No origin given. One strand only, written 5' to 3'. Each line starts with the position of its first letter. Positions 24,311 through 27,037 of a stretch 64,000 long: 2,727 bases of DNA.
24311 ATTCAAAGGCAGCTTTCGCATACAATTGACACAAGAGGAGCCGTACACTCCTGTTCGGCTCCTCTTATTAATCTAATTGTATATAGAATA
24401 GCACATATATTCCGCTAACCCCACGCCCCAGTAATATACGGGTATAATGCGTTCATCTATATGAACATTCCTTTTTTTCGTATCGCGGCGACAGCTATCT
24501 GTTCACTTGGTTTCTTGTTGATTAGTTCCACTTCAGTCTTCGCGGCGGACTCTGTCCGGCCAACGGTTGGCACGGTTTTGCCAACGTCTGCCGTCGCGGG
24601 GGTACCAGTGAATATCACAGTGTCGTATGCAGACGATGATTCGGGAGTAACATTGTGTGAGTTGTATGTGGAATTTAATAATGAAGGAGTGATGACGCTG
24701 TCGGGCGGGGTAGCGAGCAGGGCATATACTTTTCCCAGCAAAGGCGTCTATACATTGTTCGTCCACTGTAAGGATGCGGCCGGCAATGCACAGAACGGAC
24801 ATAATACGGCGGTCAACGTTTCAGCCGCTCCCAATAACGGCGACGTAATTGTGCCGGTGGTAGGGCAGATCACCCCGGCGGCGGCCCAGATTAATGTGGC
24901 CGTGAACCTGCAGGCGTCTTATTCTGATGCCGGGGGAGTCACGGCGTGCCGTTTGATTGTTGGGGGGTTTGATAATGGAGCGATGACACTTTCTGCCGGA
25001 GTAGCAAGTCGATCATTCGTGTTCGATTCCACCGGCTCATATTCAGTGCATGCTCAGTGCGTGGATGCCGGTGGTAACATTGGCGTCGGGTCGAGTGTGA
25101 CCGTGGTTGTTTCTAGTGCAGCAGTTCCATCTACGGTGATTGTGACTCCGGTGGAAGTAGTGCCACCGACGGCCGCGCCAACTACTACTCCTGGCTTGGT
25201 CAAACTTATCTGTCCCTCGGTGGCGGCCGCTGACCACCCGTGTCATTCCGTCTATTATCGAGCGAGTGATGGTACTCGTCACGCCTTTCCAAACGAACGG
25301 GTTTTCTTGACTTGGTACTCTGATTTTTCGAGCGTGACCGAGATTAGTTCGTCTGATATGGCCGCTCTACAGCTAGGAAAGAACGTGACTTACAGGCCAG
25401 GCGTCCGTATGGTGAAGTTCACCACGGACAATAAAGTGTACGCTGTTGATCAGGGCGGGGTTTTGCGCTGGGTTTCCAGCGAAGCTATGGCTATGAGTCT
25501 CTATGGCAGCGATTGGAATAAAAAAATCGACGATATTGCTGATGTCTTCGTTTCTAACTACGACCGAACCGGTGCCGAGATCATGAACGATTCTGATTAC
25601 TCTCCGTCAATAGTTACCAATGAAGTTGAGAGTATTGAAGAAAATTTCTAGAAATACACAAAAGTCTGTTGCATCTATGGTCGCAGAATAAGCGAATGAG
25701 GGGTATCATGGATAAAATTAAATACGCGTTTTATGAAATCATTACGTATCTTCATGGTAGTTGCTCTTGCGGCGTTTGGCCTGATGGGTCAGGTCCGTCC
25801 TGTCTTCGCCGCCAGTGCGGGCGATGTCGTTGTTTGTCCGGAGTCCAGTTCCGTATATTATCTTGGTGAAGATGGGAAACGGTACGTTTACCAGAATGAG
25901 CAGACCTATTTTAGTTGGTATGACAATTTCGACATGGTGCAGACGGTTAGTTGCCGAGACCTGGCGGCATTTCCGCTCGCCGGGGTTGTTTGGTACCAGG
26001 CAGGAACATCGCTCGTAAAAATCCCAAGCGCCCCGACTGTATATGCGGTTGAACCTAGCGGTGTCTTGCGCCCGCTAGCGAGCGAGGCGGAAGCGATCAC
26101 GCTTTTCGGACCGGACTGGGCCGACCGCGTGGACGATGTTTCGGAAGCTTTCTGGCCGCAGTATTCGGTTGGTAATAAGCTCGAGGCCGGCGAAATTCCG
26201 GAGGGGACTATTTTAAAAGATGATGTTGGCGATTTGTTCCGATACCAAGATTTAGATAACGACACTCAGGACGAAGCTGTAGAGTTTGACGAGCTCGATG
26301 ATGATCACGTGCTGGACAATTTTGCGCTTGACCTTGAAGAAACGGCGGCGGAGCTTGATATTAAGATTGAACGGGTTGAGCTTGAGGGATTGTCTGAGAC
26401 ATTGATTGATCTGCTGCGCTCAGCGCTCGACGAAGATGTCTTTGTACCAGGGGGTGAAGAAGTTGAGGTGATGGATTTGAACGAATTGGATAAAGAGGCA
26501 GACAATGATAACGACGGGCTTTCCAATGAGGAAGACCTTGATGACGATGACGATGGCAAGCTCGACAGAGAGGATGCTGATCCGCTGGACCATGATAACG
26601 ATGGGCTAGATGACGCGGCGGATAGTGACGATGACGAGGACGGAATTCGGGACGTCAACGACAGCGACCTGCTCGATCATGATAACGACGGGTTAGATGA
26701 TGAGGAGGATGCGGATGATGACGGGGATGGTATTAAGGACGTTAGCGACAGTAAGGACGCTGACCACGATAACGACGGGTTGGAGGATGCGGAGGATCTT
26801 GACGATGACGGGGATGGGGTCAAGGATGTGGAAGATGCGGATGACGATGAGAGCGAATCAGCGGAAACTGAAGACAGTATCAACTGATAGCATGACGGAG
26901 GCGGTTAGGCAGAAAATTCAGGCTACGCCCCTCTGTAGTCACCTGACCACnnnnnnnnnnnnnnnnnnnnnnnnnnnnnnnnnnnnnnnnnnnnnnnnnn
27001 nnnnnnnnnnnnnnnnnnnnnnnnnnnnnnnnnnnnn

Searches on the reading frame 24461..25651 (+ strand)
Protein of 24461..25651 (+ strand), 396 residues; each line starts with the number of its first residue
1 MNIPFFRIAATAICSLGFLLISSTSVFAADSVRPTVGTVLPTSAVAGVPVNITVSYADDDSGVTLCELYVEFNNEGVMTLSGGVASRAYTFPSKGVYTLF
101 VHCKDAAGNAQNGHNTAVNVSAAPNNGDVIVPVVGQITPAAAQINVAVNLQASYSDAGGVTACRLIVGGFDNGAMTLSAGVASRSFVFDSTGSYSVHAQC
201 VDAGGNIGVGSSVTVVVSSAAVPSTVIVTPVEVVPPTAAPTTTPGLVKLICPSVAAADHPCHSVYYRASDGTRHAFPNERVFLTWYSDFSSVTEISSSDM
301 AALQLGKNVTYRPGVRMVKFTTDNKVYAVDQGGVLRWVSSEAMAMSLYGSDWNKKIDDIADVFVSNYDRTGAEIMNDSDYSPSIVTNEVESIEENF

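Call 4: search_protein_families(library=pfam, proteins=[window:24461-25651:+], max_evalue=1)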
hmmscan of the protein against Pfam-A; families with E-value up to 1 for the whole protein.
window:24461-25651:+ (396 aa): 5 families
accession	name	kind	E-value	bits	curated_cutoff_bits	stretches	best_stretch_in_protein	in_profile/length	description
PF19077.6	Big_13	-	0.00043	21.2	27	1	93-120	73-100/102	Bacterial Ig-like domain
PF18911.6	PKD_4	-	0.0055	17.2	27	1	33-120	3-85/85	PKD domain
PF00801.26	PKD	-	0.012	16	23.5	1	39-115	7-77/80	PKD domain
PF12245.14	Big_3_2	-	0.062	13.9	23.3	0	75-112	73-112/122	Bacterial Ig-like domain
PF18981.6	InlK_D3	-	0.071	13.6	25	0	188-217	46-75/75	Internalin K domain (D3/D4)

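Call 11: search_protein_families(library=ncbifam, proteins=[window:24461-25651:+], max_evalue=1)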
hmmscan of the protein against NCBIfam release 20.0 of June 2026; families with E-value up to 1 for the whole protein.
window:24461-25651:+ (396 aa): 2 families
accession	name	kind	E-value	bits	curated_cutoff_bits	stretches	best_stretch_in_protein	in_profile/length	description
NF047446.1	barrel_OmpL47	domain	0.0026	18.2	40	1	185-217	36-68/68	OmpL47-type beta-barrel domain-containing protein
TIGR02455.1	TreS_stutzeri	equivalog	0.081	11.1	719.4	0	150-339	71-251/689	maltose alpha-D-glucosyltransferase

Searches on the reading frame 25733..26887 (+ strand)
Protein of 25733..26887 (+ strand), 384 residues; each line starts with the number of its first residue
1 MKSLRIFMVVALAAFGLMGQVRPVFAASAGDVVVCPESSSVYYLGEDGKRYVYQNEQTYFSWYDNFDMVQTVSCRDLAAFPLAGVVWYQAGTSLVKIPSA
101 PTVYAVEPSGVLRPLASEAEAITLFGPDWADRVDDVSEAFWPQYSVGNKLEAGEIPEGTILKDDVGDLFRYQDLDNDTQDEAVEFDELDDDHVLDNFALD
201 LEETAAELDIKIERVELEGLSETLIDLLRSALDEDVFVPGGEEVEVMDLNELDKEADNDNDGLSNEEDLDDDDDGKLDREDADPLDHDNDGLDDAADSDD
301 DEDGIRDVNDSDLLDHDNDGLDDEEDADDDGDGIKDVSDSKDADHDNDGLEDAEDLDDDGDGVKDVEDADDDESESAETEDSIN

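Call 4: search_protein_families(library=pfam, proteins=[window:25733-26887:+], max_evalue=1)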
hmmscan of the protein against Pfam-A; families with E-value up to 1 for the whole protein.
window:25733-26887:+ (384 aa): 0 families

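Call 11: search_protein_families(library=ncbifam, proteins=[window:25733-26887:+], max_evalue=1)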
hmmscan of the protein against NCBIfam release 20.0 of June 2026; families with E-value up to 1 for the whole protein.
window:25733-26887:+ (384 aa): 0 families

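Call 52: find_encoding_contigs(protein=window:25733-26887:+, flank=3000, max_places=4)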
Protein window:25733-26887:+ (384 aa): no gene with exactly this product is on record in the collection.
